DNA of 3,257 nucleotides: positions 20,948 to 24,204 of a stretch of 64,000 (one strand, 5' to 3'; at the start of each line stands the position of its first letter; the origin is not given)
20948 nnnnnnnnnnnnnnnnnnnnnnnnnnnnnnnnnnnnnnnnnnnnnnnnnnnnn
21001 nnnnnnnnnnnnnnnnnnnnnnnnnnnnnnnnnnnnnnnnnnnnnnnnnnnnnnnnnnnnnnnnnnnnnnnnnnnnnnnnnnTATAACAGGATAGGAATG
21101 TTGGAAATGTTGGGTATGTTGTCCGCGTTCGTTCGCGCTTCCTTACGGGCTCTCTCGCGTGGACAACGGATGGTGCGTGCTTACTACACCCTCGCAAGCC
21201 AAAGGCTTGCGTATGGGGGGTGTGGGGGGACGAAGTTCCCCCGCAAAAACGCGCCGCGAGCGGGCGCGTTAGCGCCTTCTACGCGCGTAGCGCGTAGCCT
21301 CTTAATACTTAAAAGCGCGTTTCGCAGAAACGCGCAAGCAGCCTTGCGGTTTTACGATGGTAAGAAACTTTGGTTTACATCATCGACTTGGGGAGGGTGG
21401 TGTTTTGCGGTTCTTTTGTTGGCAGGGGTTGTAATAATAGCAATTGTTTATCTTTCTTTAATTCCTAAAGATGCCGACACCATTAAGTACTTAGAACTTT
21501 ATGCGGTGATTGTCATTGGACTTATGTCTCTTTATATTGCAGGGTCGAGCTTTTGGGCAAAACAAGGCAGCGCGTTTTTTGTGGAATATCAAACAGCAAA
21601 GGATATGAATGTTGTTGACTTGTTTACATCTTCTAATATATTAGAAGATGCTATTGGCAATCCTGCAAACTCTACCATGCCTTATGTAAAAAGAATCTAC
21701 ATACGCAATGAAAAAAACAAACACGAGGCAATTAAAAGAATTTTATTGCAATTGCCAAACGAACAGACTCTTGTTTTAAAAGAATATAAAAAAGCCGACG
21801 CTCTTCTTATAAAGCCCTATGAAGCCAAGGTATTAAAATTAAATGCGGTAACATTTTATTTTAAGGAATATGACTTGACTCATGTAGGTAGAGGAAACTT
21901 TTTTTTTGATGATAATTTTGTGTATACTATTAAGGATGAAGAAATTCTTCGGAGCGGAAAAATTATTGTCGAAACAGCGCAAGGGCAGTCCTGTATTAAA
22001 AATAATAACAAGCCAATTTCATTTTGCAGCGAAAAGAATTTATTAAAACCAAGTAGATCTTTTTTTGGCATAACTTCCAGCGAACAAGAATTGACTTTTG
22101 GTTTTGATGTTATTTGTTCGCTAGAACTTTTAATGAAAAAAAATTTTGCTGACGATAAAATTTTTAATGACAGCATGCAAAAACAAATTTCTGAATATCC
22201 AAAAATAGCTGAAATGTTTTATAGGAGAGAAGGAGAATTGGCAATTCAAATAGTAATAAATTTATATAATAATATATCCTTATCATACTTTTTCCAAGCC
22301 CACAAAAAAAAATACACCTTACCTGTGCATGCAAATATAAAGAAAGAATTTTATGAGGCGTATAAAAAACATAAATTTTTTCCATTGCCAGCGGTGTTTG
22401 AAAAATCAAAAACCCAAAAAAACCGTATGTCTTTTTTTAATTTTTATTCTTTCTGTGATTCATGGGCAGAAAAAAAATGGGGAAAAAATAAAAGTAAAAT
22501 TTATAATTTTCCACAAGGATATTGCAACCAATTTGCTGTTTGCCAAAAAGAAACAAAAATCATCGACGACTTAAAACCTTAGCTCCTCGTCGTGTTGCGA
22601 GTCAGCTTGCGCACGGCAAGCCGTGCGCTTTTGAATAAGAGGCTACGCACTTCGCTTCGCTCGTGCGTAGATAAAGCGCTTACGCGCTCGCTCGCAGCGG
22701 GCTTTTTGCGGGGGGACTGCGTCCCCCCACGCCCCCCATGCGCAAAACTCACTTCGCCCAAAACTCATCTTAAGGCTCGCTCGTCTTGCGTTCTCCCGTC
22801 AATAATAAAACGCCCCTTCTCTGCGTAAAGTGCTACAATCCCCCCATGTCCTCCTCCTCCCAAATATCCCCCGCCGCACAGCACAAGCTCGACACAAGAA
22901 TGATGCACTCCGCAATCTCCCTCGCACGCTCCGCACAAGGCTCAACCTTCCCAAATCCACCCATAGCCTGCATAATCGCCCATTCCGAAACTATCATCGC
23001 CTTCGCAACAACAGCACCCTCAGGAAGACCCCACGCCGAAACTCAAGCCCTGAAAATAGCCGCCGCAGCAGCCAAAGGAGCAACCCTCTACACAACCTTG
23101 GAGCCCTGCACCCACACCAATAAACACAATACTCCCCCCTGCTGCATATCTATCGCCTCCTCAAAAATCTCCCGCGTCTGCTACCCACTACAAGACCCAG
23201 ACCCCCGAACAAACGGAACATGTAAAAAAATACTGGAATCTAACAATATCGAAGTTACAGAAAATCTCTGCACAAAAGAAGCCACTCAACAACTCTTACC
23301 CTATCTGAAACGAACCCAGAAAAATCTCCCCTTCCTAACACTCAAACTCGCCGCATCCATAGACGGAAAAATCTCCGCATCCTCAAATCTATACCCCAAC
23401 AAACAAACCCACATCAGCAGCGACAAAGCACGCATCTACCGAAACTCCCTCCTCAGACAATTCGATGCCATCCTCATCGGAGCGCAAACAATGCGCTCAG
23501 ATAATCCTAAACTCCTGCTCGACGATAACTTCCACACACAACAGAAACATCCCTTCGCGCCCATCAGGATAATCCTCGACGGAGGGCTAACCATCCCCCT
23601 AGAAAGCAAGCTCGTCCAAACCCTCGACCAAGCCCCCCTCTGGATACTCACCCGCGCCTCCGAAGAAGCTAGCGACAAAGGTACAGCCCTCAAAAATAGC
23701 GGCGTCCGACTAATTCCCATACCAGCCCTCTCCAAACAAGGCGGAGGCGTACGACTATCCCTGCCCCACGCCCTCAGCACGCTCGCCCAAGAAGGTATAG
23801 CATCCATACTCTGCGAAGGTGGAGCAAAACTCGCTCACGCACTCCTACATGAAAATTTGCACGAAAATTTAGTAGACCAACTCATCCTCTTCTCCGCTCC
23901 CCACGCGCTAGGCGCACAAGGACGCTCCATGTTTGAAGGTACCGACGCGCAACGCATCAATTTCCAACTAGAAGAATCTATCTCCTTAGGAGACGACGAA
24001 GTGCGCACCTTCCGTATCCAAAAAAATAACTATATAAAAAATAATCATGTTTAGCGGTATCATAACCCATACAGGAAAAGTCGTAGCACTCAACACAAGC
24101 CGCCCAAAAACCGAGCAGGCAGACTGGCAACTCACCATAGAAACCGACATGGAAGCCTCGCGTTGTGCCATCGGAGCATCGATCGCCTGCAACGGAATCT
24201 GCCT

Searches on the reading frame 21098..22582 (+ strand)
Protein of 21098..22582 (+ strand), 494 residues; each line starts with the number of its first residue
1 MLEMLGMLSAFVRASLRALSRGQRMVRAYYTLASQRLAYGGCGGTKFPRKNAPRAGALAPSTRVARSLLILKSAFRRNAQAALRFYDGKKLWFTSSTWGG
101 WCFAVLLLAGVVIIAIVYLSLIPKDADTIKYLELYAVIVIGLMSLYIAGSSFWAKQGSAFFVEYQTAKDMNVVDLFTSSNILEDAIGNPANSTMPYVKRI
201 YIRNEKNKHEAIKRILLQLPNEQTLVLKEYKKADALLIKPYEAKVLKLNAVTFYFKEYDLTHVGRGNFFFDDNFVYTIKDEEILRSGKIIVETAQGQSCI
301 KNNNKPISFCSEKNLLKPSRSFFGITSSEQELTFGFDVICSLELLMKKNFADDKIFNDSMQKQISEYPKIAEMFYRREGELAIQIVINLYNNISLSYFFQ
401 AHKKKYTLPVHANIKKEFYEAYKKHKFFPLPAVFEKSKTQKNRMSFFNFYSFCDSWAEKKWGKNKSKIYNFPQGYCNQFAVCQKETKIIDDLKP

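Call 60: search_protein_families(library=pfam, proteins=[window:21098-22582:+], max_evalue=0.001)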
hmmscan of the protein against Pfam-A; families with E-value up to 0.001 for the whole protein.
window:21098-22582:+ (494 aa): 0 families

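Call 61: search_protein_families(library=padloc, proteins=[window:21098-22582:+], max_evalue=0.001)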
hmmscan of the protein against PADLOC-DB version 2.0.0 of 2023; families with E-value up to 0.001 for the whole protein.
window:21098-22582:+ (494 aa): 0 families

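Call 97: search_protein_families(library=padloc, proteins=[window:21098-22582:+], max_evalue=0.1)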
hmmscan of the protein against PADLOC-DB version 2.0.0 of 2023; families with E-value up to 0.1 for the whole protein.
window:21098-22582:+ (494 aa): 0 families

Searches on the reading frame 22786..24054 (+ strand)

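Call 60: search_protein_families(library=pfam, proteins=[window:22786-24054:+], max_evalue=0.001)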
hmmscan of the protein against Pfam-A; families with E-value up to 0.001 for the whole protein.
window:22786-24054:+ (422 aa): 4 families
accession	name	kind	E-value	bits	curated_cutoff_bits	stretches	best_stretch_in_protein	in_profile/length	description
PF01872.23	RibD_C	-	6.4e-34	117.9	24.1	1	182-404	1-194/197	RibD C-terminal domain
PF00383.29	dCMP_cyt_deam_1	-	1.6e-12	47.6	25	1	36-133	4-100/102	Cytidine and deoxycytidylate deaminase zinc-binding region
PF14437.12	MafB19-deam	-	1e-06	29.2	27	1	39-158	6-126/142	MafB19-like deaminase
PF18785.7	Inv-AAD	-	0.00064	20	26.5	0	88-162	43-119/129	Invertebrate-AID/APOBEC-deaminase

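Call 61: search_protein_families(library=padloc, proteins=[window:22786-24054:+], max_evalue=0.001)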
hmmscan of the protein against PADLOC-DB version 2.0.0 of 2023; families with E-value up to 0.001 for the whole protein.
window:22786-24054:+ (422 aa): 0 families
